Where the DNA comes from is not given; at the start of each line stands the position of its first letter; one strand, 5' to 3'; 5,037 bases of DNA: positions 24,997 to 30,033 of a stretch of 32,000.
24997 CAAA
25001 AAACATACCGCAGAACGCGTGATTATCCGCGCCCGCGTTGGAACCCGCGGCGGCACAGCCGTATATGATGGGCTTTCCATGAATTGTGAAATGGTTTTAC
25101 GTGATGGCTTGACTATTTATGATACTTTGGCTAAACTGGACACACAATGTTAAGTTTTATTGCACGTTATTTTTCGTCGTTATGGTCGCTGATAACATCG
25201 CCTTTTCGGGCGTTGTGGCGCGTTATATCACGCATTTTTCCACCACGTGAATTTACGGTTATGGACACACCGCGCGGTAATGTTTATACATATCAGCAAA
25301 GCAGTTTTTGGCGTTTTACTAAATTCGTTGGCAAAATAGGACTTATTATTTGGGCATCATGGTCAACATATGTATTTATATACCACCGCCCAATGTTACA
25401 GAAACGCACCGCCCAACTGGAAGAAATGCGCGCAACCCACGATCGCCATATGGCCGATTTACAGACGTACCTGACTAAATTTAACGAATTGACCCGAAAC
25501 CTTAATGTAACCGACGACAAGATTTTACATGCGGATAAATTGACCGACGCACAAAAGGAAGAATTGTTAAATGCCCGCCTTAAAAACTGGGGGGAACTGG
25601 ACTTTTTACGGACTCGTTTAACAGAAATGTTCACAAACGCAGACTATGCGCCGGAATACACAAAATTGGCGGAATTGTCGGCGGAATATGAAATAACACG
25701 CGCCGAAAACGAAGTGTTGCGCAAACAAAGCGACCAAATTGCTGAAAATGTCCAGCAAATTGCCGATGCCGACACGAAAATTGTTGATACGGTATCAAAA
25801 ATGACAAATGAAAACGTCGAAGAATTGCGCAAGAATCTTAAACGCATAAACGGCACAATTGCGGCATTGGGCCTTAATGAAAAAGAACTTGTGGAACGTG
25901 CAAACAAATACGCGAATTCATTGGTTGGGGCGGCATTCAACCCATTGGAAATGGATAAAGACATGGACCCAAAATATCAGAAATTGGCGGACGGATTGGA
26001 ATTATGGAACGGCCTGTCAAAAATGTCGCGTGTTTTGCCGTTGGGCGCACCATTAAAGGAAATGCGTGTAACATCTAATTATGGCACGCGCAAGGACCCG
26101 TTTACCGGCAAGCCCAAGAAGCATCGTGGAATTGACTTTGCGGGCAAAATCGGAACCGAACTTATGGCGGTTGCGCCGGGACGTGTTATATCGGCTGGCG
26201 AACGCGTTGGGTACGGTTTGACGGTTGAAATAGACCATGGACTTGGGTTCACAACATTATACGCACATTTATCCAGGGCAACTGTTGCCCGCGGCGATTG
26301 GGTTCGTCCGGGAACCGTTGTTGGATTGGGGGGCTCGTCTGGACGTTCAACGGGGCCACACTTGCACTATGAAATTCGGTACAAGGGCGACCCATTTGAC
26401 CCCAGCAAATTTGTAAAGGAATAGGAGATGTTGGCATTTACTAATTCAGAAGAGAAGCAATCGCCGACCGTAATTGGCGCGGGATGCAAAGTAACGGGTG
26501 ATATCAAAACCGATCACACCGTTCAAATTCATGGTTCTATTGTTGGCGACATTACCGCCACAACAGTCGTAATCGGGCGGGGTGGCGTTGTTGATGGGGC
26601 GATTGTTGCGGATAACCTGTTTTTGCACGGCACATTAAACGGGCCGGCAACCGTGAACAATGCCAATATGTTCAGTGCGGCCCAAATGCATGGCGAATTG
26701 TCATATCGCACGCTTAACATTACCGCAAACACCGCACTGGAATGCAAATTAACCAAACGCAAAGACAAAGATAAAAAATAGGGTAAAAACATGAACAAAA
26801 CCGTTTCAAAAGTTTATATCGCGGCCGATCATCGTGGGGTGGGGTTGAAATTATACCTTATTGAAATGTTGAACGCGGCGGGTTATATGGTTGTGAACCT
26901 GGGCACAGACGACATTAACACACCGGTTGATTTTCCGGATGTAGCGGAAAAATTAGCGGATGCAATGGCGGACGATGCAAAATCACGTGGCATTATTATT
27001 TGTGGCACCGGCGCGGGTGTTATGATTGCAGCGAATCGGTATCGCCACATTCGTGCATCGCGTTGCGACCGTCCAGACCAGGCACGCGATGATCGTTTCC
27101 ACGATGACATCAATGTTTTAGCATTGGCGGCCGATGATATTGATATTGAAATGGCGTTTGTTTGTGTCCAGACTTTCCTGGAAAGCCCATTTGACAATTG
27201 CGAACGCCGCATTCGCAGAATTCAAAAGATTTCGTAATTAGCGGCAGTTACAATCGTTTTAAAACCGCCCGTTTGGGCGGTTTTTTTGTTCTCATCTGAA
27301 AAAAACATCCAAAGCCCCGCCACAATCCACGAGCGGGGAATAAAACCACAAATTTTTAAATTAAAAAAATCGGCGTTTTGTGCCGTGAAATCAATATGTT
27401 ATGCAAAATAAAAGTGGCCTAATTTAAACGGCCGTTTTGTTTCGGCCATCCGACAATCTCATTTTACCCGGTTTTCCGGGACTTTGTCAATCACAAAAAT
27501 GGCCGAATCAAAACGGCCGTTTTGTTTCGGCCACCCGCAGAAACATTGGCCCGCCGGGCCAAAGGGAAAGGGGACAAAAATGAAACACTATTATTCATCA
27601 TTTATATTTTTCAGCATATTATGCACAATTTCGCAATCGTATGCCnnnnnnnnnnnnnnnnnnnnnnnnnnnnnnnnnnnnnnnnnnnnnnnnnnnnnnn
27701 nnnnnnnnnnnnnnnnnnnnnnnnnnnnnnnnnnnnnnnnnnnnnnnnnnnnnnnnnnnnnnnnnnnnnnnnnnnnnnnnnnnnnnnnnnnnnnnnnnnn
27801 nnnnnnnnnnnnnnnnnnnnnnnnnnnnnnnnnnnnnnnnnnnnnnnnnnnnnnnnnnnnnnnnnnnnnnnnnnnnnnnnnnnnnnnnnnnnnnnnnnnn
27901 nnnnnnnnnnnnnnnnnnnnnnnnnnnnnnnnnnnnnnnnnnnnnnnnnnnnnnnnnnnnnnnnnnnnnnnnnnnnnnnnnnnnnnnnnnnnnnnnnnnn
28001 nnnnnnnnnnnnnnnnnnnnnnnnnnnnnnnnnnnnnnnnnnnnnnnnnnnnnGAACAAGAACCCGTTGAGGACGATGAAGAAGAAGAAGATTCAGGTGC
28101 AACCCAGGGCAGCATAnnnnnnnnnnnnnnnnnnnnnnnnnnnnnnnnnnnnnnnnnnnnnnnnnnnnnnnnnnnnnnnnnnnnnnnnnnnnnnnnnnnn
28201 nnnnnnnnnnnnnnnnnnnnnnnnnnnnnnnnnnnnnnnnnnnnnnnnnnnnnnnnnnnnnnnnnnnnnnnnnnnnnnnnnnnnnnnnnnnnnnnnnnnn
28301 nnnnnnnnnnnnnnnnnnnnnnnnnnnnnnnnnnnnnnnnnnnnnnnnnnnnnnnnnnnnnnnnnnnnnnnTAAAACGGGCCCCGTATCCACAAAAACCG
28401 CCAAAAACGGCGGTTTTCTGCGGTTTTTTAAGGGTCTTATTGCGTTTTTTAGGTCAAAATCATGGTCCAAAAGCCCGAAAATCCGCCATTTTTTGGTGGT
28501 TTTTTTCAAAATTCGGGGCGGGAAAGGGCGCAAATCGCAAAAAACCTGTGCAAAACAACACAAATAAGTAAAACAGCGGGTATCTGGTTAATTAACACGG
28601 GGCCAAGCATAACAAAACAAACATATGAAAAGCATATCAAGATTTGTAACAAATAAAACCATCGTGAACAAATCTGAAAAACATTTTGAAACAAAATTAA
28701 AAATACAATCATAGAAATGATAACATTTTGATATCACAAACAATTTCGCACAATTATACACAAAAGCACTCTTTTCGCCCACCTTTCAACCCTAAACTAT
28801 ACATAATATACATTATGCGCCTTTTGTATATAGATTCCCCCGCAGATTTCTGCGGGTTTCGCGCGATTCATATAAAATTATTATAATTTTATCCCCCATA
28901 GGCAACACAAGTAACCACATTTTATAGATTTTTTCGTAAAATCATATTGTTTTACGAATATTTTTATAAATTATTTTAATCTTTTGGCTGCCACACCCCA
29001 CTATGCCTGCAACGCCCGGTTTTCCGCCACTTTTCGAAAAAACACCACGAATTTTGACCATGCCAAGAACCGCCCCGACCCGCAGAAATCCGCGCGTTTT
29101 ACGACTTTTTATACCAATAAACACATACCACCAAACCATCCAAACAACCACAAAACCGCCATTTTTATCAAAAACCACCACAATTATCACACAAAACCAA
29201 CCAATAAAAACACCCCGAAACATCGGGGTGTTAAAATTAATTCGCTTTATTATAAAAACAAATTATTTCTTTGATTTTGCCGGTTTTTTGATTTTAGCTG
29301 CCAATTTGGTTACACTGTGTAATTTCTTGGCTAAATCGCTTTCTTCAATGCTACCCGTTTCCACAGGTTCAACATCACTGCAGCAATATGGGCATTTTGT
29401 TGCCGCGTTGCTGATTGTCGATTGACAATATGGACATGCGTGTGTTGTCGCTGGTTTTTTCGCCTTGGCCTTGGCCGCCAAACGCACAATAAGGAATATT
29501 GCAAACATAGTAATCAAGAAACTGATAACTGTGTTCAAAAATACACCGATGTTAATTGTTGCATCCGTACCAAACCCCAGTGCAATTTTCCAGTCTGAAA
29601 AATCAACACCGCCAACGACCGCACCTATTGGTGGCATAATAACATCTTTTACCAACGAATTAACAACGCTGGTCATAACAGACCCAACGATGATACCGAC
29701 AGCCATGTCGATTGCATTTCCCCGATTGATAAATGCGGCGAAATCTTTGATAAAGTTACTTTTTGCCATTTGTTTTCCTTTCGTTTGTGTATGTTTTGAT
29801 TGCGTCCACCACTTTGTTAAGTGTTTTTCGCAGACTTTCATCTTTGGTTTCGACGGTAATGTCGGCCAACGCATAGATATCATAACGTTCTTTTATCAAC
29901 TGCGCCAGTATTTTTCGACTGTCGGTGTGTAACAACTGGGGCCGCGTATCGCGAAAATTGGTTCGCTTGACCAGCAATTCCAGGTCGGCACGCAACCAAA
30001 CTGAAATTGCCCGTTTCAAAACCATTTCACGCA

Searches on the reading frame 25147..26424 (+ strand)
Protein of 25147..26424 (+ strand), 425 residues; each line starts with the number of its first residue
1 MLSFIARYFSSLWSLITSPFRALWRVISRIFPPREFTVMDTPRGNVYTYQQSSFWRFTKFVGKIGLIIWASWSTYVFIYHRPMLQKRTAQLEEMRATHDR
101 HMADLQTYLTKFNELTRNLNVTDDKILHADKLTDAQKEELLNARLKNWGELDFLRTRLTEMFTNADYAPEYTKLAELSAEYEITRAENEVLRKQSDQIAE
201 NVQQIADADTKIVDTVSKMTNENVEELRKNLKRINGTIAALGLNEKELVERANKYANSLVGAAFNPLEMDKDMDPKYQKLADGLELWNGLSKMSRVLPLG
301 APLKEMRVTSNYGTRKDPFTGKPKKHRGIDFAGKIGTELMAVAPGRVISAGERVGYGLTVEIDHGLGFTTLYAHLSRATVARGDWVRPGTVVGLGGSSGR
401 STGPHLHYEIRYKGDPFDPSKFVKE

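Call 68: search_protein_families(library=pfam, proteins=[window:25147-26424:+], max_evalue=0.001)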
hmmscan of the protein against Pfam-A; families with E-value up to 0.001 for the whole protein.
window:25147-26424:+ (425 aa): 2 families
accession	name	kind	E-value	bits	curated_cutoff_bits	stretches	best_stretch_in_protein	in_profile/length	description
PF01551.29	Peptidase_M23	-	2.5e-31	108.2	28.7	1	325-419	2-96/96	Peptidase family M23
PF05205.17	COMPASS-Shg1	-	0.00086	20.5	24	0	142-229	3-95/102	COMPASS (Complex proteins associated with Set1p) component shg1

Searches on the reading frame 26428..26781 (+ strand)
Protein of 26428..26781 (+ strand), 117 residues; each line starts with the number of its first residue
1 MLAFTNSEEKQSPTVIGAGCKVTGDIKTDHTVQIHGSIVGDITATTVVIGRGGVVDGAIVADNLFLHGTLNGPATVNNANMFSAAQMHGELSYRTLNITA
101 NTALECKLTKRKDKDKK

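Call 68: search_protein_families(library=pfam, proteins=[window:26428-26781:+], max_evalue=0.001)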
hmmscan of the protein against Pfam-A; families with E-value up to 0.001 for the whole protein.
window:26428-26781:+ (117 aa): 1 family
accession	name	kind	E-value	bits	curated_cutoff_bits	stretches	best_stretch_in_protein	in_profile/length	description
PF04519.19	Bactofilin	-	4.7e-19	68.9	27.9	1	14-107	1-96/98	Polymer-forming cytoskeletal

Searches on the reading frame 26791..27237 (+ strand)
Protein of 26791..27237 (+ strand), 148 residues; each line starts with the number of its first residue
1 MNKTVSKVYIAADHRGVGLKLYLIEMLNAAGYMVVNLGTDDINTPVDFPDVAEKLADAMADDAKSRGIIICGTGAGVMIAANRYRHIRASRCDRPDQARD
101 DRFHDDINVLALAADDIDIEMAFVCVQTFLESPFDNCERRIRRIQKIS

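Call 68: search_protein_families(library=pfam, proteins=[window:26791-27237:+], max_evalue=0.001)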
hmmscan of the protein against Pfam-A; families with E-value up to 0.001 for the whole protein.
window:26791-27237:+ (148 aa): 1 family
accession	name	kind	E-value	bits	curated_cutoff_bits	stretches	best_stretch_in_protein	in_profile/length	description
PF02502.23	LacAB_rpiB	-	5.2e-39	133.8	24.7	1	8-147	1-138/138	Ribose/Galactose Isomerase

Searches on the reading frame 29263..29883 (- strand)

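Call 68: search_protein_families(library=pfam, proteins=[window:29263-29883:-], max_evalue=0.001)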
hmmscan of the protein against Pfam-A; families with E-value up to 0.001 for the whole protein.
window:29263-29883:- (206 aa): 1 family
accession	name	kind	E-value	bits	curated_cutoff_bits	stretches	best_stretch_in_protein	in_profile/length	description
PF01741.23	MscL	-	1.1e-32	113.4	27.4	1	44-151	1-112/123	Large-conductance mechanosensitive channel, MscL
